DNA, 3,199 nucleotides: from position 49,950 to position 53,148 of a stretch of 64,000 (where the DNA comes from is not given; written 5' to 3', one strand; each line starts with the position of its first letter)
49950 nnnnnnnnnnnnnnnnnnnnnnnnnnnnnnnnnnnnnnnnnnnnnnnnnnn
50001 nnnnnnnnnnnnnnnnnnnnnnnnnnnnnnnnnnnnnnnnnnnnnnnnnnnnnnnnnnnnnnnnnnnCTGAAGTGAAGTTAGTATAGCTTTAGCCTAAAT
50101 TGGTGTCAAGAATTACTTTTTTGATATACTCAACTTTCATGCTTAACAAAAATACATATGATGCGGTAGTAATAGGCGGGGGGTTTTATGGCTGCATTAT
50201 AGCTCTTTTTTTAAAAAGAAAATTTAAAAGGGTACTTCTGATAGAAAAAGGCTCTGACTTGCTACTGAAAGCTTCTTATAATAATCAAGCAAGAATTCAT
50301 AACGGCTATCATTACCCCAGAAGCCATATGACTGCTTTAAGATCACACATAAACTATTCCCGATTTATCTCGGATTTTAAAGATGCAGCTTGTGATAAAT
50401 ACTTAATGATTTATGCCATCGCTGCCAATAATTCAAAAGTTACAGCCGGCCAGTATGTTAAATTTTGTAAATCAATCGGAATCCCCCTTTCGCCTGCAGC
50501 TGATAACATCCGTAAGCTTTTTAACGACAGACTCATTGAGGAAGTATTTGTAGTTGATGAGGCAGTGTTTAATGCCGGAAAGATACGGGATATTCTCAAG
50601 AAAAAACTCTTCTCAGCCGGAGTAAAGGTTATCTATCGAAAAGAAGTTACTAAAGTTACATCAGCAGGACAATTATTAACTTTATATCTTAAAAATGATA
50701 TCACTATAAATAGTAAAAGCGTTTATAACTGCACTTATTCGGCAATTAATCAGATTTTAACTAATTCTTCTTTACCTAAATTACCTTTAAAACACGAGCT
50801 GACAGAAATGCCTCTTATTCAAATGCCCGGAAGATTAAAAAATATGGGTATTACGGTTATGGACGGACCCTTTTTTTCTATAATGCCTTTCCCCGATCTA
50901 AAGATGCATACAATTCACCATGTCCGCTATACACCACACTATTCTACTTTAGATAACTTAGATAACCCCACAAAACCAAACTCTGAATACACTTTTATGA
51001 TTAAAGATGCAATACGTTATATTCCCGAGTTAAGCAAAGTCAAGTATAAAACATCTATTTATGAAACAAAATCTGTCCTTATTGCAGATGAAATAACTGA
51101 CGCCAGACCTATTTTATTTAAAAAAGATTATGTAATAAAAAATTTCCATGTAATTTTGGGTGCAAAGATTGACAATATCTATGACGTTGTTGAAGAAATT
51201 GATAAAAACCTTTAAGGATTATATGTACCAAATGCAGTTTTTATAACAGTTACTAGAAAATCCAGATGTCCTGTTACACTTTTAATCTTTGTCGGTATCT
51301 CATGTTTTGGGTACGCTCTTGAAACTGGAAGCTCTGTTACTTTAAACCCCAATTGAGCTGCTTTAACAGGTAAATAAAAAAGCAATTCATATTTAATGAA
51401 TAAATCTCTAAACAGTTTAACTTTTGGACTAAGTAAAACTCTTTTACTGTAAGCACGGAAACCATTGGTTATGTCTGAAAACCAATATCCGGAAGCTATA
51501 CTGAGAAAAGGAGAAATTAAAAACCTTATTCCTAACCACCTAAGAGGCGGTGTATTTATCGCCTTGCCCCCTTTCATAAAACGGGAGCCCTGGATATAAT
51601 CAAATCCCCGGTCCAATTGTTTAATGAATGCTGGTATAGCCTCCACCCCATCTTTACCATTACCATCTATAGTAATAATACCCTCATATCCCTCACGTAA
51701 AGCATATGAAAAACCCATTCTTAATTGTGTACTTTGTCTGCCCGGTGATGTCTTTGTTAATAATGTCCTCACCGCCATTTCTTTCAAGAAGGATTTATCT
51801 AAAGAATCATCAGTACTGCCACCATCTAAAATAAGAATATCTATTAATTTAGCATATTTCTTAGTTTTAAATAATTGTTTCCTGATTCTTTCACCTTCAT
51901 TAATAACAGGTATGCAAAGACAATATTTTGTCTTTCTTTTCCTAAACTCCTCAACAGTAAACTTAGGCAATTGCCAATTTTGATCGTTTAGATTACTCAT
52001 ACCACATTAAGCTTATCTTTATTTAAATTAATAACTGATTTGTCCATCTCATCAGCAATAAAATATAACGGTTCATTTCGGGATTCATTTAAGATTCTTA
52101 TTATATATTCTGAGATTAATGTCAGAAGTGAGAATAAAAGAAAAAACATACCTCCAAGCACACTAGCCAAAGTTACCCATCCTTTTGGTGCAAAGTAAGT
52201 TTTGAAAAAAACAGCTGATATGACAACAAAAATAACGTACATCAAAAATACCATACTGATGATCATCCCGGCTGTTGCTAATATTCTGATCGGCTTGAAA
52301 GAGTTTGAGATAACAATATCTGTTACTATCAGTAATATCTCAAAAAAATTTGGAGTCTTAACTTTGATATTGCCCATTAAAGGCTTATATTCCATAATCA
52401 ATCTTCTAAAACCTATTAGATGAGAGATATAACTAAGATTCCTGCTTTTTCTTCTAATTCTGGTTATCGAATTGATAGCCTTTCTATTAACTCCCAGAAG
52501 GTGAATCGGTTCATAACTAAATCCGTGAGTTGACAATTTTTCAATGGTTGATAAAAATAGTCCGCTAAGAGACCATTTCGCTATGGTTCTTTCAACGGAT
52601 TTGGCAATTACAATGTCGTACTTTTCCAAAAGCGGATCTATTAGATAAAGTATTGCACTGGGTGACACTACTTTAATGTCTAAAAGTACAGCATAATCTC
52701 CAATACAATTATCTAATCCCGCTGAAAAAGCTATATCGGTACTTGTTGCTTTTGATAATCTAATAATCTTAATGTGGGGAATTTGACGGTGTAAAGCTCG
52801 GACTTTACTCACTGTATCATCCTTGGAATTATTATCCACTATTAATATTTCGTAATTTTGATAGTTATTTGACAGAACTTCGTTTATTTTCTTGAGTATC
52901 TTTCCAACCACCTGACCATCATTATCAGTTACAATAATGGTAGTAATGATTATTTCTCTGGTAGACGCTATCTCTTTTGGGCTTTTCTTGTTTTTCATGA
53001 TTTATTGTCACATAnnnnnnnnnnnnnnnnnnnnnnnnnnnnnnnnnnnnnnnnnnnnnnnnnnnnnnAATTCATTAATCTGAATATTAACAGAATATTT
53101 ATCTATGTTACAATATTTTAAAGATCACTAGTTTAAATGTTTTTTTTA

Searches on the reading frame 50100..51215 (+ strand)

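Call 41: search_protein_families(library=pfam, proteins=[window:50100-51215:+], max_evalue=0.001)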
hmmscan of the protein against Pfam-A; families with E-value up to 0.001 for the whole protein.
window:50100-51215:+ (371 aa): 5 families
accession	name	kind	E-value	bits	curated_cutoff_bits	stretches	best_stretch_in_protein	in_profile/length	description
PF01266.30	DAO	-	3.2e-18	66.8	27.9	1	21-317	1-306/353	FAD dependent oxidoreductase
PF00070.33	Pyr_redox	-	1.6e-07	32.2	22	0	22-55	2-35/82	Pyridine nucleotide-disulphide oxidoreductase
PF07992.20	Pyr_redox_2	-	6.4e-07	29.5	26.1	0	21-57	144-179/291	Pyridine nucleotide-disulphide oxidoreductase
PF13450.12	NAD_binding_8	-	1.2e-05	26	21.9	1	24-63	1-40/68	NAD(P)-binding Rossmann-like domain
PF03486.20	HI0933_like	-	7.7e-05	22.7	50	0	21-58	2-39/244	HI0933-like protein Rossmann domain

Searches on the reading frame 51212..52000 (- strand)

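Call 41: search_protein_families(library=pfam, proteins=[window:51212-52000:-], max_evalue=0.001)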
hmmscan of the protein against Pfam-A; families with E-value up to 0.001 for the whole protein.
window:51212-52000:- (262 aa): 1 family
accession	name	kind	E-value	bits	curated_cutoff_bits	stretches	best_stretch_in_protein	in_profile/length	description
PF00535.33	Glycos_transf_2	-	6.2e-06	26.7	23.3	1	28-189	2-164/168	Glycosyl transferase family 2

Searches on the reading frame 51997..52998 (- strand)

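Call 41: search_protein_families(library=pfam, proteins=[window:51997-52998:-], max_evalue=0.001)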
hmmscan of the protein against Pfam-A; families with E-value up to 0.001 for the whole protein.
window:51997-52998:- (333 aa): 2 families
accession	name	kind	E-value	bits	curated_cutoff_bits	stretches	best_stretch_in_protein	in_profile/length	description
PF00535.33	Glycos_transf_2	-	4.2e-15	56.5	23.3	1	21-138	3-119/168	Glycosyl transferase family 2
PF13641.12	Glyco_tranf_2_3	-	0.00027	21.5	27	1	20-130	5-119/230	Glycosyltransferase like family 2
